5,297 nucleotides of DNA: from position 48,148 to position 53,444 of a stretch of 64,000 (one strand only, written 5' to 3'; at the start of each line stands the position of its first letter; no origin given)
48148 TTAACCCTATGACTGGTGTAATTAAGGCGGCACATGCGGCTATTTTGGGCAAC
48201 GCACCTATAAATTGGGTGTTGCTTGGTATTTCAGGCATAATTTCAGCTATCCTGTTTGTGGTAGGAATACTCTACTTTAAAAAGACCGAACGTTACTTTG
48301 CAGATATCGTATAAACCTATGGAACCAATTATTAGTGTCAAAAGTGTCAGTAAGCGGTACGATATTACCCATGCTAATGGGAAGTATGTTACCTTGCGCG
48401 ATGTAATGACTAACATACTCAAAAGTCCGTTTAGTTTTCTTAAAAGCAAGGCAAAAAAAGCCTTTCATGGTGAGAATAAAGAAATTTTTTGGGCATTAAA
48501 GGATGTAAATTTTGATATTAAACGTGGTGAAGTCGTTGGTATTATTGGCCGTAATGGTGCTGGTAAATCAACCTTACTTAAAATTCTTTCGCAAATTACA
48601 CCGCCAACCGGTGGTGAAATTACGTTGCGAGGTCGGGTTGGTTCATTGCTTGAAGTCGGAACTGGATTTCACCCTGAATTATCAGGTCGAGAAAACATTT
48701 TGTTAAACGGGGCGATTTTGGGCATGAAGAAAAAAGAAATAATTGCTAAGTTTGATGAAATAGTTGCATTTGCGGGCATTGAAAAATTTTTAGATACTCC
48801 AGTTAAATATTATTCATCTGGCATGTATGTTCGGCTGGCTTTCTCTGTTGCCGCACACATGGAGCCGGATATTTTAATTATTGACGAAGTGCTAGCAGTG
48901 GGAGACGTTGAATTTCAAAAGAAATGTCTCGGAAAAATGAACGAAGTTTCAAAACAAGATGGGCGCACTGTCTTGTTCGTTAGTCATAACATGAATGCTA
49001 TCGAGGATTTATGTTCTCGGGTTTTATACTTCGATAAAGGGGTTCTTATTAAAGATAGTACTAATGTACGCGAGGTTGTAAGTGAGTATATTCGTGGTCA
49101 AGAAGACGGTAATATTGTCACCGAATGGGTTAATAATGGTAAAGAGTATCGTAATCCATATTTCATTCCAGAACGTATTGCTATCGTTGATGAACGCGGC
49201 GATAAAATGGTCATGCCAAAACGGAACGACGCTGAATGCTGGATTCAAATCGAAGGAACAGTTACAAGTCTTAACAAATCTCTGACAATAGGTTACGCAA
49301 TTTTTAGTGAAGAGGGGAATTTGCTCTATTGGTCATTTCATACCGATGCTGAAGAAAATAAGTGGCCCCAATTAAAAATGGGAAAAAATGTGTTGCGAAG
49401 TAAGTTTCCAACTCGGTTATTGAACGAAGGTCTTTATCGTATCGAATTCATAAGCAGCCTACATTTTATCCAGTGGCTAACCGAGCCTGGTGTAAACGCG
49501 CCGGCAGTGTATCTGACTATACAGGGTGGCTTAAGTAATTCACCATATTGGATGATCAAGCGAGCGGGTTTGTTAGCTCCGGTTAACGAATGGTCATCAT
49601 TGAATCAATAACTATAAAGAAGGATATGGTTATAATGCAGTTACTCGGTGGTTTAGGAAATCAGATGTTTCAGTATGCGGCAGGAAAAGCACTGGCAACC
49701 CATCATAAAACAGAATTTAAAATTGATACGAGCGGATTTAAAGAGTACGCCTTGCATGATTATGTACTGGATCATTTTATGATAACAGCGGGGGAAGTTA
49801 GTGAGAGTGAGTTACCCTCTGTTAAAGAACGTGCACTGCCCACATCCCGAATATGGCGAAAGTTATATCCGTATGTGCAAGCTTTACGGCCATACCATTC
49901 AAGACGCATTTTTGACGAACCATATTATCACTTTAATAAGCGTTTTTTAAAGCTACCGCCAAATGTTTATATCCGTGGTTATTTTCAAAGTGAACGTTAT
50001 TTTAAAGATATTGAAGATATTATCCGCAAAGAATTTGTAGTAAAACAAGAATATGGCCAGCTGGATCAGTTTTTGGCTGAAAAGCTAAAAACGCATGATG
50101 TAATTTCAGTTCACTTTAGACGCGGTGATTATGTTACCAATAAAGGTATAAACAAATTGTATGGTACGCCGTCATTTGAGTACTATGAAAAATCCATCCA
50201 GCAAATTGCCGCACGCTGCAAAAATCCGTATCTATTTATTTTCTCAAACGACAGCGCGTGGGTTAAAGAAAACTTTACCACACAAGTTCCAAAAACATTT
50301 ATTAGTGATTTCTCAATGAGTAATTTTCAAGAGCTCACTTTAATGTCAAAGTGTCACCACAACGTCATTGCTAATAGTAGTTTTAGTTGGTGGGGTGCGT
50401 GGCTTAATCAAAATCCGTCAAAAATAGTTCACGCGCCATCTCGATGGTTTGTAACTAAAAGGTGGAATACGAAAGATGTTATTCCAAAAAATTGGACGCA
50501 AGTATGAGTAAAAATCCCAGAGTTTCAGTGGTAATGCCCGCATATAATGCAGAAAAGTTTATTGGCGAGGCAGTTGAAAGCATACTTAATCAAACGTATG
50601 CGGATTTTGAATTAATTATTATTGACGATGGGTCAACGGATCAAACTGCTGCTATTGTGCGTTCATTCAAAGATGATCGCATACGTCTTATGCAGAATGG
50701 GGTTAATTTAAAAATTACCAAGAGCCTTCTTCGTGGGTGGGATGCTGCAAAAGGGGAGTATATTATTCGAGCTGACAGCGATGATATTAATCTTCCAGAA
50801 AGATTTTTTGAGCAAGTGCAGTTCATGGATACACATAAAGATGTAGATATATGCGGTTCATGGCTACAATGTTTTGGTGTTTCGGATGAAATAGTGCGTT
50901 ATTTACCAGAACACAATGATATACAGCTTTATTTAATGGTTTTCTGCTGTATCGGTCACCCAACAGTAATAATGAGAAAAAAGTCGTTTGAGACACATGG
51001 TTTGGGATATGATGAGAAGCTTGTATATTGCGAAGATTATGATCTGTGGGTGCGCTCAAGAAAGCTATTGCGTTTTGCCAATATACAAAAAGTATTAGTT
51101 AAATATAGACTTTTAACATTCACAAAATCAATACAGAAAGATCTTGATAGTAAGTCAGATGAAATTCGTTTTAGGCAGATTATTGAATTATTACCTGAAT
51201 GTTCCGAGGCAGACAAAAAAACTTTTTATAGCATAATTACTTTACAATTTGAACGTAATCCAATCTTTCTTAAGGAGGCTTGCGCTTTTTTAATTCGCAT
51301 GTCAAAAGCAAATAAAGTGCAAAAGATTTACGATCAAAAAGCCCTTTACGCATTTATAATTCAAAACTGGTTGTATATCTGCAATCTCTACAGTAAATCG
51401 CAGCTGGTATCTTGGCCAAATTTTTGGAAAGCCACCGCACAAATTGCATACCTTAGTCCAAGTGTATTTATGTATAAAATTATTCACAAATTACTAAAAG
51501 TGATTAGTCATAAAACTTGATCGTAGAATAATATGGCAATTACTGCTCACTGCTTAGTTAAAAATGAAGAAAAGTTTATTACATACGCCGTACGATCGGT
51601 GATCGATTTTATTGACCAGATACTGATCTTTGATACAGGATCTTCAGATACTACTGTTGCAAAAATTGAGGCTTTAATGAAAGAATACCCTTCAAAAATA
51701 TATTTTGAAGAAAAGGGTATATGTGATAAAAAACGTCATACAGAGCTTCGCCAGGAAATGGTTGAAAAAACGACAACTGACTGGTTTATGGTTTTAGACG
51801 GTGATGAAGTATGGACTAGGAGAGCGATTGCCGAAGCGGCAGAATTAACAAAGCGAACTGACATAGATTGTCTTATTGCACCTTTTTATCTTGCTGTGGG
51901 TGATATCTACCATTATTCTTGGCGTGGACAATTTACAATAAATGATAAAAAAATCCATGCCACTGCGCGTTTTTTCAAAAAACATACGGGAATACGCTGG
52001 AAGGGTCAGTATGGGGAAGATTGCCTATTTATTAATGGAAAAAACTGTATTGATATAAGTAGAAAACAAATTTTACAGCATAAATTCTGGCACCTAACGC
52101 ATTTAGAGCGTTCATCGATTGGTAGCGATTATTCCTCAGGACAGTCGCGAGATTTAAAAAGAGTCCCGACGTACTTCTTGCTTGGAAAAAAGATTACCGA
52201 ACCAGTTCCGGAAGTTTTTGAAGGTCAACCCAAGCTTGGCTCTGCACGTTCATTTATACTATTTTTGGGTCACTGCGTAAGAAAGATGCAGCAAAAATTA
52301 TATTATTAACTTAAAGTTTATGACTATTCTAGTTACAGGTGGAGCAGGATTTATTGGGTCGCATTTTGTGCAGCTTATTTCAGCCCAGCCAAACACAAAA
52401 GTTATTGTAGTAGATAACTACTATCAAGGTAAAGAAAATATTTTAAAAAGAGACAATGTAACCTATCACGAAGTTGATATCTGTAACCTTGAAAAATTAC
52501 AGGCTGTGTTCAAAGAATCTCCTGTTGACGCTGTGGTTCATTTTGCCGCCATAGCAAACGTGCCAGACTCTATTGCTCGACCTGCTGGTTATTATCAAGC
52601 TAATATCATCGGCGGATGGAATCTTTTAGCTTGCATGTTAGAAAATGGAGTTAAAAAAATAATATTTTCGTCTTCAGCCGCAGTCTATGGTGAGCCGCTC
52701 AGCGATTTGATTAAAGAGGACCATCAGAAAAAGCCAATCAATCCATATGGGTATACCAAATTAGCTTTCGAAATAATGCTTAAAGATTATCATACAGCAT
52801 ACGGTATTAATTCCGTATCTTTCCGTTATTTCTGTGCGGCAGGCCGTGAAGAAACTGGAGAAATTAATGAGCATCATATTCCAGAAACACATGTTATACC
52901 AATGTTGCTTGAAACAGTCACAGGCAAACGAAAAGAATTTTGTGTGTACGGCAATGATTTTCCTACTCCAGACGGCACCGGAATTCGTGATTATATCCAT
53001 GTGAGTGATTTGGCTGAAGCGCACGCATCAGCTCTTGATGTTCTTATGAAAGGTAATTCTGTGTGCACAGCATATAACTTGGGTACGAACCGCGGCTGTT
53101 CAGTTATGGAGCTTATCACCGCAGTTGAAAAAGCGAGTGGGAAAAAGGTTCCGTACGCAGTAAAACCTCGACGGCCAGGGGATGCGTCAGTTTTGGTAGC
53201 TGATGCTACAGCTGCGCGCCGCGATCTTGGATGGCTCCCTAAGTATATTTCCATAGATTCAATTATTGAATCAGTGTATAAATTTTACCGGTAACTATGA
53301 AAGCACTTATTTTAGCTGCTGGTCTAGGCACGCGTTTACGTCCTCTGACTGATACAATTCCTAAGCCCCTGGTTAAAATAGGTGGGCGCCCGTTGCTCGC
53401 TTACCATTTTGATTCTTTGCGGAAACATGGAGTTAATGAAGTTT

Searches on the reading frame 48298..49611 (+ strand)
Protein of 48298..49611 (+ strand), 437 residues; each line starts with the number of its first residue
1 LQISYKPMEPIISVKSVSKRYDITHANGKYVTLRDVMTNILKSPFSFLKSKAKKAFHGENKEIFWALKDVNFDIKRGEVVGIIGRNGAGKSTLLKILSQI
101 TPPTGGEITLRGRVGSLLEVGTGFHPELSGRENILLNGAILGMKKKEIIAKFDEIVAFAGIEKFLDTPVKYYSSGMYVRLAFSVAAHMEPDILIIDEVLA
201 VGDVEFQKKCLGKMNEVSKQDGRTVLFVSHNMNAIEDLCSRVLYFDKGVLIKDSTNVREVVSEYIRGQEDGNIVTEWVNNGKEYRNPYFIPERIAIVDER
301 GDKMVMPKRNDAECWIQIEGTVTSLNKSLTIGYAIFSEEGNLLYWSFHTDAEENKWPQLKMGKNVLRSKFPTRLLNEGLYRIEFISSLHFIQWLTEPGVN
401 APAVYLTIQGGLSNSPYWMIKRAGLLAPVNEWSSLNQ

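Call 5: search_protein_families(library=pfam, proteins=[window:48298-49611:+], max_evalue=0.01)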
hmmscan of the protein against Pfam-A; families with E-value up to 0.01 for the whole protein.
window:48298-49611:+ (437 aa): 4 families
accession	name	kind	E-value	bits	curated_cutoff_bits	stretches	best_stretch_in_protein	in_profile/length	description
PF00005.33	ABC_tran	-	3.1e-23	83.3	25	1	67-198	1-135/137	ABC transporter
PF13304.12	AAA_21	-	2.6e-05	24.9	27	1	80-100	2-22/304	AAA domain, putative AbiEii toxin, Type IV TA system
PF13476.12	AAA_23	-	0.00093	20.3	27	1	68-98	11-40/201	AAA domain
PF13555.12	AAA_29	-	0.0012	19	27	1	70-94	15-39/61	P-loop containing region of AAA domain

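Call 29: search_protein_families(library=ncbifam, proteins=[window:48298-49611:+], max_evalue=0.01)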
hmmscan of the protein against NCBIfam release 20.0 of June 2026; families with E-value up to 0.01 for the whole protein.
window:48298-49611:+ (437 aa): 184 families (the best 25 are shown)
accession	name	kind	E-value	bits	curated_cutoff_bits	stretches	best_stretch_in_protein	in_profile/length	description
NF010065.0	PRK13545.1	equivalog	1.1e-59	202.5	538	1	54-265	26-235/549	teichoic acids export protein ATP-binding subunit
NF050108.1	galactan_ABC_ATP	equivalog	1.9e-54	184.5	400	1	57-264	35-240/244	galactan export ABC transporter ATP-binding subunit Wzt/RfbE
NF010066.0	PRK13546.1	equivalog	1e-49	169.3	320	1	55-266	27-236/264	teichoic acids export ABC transporter ATP-binding subunit TagH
TIGR01188.1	drrA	subfamily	1.1e-34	120.2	312.45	1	64-255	6-207/302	daunorubicin resistance ABC transporter, ATP-binding protein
TIGR04521.1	ECF_ATPase_2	equivalog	9.7e-29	100.3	330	2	138-261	110-233/279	energy-coupling factor transporter ATPase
TIGR04520.1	ECF_ATPase_1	equivalog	7.9e-26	91.1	315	2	141-260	106-223/269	energy-coupling factor transporter ATPase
NF047568.1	PSM_export_PmtC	equivalog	6e-24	85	375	1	66-255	15-203/290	phenol-soluble modulin export ABC transporter ATP-binding protein PmtC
NF010059.0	PRK13536.1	equivalog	1.4e-23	83.2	549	1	67-255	59-257/342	nodulation factor ABC transporter ATP-binding protein NodI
NF010060.0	PRK13537.1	equivalog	3.1e-23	82.2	521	1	67-255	31-229/314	nodulation factor ABC transporter ATP-binding protein NodI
NF033858.1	ABC2_perm_RbbA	equivalog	4.1e-23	81.3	1050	1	64-254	279-479/909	ribosome-associated ATPase/putative transporter RbbA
NF010171.0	PRK13652.1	equivalog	7.2e-23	81.1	476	2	138-261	104-226/277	cobalt transporter ATP-binding subunit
TIGR01288.1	nodI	equivalog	9.6e-23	80.6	424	1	67-254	20-217/303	nodulation factor ABC transporter ATP-binding protein NodI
NF007739.0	PRK10419.1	subfamily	2e-22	80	354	2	141-255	120-235/268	nickel ABC transporter ATP-binding protein NikE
TIGR01166.1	cbiO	subfamily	2e-22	79.6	211.8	2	66-113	7-54/190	cobalt ABC transporter, ATP-binding protein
TIGR02769.1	nickel_nikE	equivalog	4e-22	78.9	332.55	2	169-257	148-236/265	nickel import ATP-binding protein NikE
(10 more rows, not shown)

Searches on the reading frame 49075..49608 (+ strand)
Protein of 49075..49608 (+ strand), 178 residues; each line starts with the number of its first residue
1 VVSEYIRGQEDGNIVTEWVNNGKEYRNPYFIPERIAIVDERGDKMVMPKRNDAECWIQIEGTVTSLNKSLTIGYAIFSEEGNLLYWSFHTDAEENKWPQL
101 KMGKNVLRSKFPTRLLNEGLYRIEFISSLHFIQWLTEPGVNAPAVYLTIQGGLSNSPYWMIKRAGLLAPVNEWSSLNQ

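Call 104: search_solved_structures(query=window:49075-49608:+, max_evalue=10)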
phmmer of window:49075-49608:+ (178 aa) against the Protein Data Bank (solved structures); distinct sequences matched with E-value up to 10: 3.
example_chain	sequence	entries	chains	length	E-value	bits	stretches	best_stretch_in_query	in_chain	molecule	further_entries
3pac_A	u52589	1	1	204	0.78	12.4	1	53-101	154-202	Shell protein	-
3n79_A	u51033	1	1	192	1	12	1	53-103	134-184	PduT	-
8t6n_A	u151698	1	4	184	1.7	11.3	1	53-101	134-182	T33-27.1 : B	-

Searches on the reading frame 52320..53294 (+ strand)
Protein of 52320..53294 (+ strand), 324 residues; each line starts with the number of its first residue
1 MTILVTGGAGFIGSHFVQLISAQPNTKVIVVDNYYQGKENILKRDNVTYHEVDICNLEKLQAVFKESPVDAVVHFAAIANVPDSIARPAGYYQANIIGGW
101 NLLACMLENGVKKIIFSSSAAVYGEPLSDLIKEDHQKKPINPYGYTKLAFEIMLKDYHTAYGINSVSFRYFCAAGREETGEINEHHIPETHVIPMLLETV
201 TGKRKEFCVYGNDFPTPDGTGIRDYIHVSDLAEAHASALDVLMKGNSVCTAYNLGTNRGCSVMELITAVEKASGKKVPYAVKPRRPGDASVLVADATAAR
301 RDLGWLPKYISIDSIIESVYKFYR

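Call 5: search_protein_families(library=pfam, proteins=[window:52320-53294:+], max_evalue=0.01)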
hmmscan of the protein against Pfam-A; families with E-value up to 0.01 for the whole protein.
window:52320-53294:+ (324 aa): 10 families
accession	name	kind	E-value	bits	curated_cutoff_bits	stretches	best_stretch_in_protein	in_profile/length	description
PF01370.27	Epimerase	-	5.8e-56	190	20.9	1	3-245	1-231/240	NAD dependent epimerase/dehydratase family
PF16363.11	GDP_Man_Dehyd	-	4.6e-55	187.8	27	1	4-317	1-330/332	GDP-mannose 4,6 dehydratase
PF01073.25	3Beta_HSD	-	3.2e-19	69.5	22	1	4-145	1-148/280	3-beta hydroxysteroid dehydrogenase/isomerase family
PF02719.21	Polysacc_synt_2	-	2e-15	57.2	20.2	1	3-161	1-156/293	Polysaccharide biosynthesis protein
PF04321.23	RmlD_sub_bind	-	3.5e-15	56.3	27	1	1-163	1-145/287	RmlD substrate binding domain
PF07993.18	NAD_binding_4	-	4.5e-09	36.3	20.1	1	68-193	88-228/258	Male sterility protein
PF05368.20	NmrA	-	6.9e-09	36.1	27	1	2-119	4-107/298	NmrA-like family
PF13460.12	NAD_binding_10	-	4.6e-07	30.3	27.2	1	7-129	1-108/184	NAD(P)H-binding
PF03435.24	Sacchrp_dh_NADP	-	3e-06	28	25.1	1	8-76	5-76/129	Saccharopine dehydrogenase NADP binding domain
PF08659.16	KR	-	2.9e-05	24.5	22.6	1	2-125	2-143/180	KR domain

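Call 29: search_protein_families(library=ncbifam, proteins=[window:52320-53294:+], max_evalue=0.01)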
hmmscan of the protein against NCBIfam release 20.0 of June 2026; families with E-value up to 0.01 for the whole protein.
window:52320-53294:+ (324 aa): 35 families (the best 25 are shown)
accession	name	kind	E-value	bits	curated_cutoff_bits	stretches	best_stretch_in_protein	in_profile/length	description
TIGR01179.1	galE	equivalog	4.6e-110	367.6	262.3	1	3-322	2-324/332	UDP-glucose 4-epimerase GalE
NF007956.0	PRK10675.1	subfamily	1.8e-69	234.5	394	1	1-306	1-313/338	UDP-glucose 4-epimerase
TIGR01181.1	dTDP_gluc_dehyt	equivalog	4e-43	147.7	365.1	1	3-322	2-310/321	dTDP-glucose 4,6-dehydratase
TIGR02197.1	heptose_epim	equivalog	1.2e-34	119.9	274.6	1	3-283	1-272/316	ADP-glyceromanno-heptose 6-epimerase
TIGR04180.1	EDH_00030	hypoth_equivalog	2.9e-28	98.8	475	1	3-309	1-296/297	NAD-dependent 4,6-dehydratase LegB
NF007582.0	PRK10217.1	equivalog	1.6e-27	96.6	698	1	2-309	3-318/355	dTDP-glucose 4,6-dehydratase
NF007490.0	PRK10084.1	subfamily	6.3e-27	94.5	649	2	1-104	1-109/361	dTDP-glucose 4,6-dehydratase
NF008360.0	PRK11150.1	equivalog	2.7e-20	72.8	452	1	3-273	2-254/310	ADP-glyceromanno-heptose 6-epimerase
NF043036.1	ErythonDh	equivalog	4.5e-18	65.5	325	1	1-158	1-164/321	D-erythronate dehydrogenase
NF011728.1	PRK15181.1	equivalog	1e-16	60.9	760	1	3-234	18-244/348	Vi polysaccharide biosynthesis UDP-N-acetylglucosaminuronic acid C-4 epimerase TviC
TIGR02622.1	CDP_4_6_dhtase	equivalog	2.3e-16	59.9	278.45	1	2-324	6-331/352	CDP-glucose 4,6-dehydratase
NF047922.1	GDPFucSynFcl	equivalog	8.4e-16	58.3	500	1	47-323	32-301/308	GDP-L-fucose synthase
NF042422.1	oxyalk_red_OleD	equivalog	4.7e-15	55.8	580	1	1-123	1-114/329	2-alkyl-3-oxoalkanoate reductase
TIGR03589.1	PseB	equivalog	2.4e-14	53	407.75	1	2-154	6-146/324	UDP-N-acetylglucosamine 4,6-dehydratase (inverting)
TIGR03466.1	HpnA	hypoth_equivalog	1.8e-13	50.1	367.65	1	1-148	1-146/327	hopanoid-associated sugar epimerase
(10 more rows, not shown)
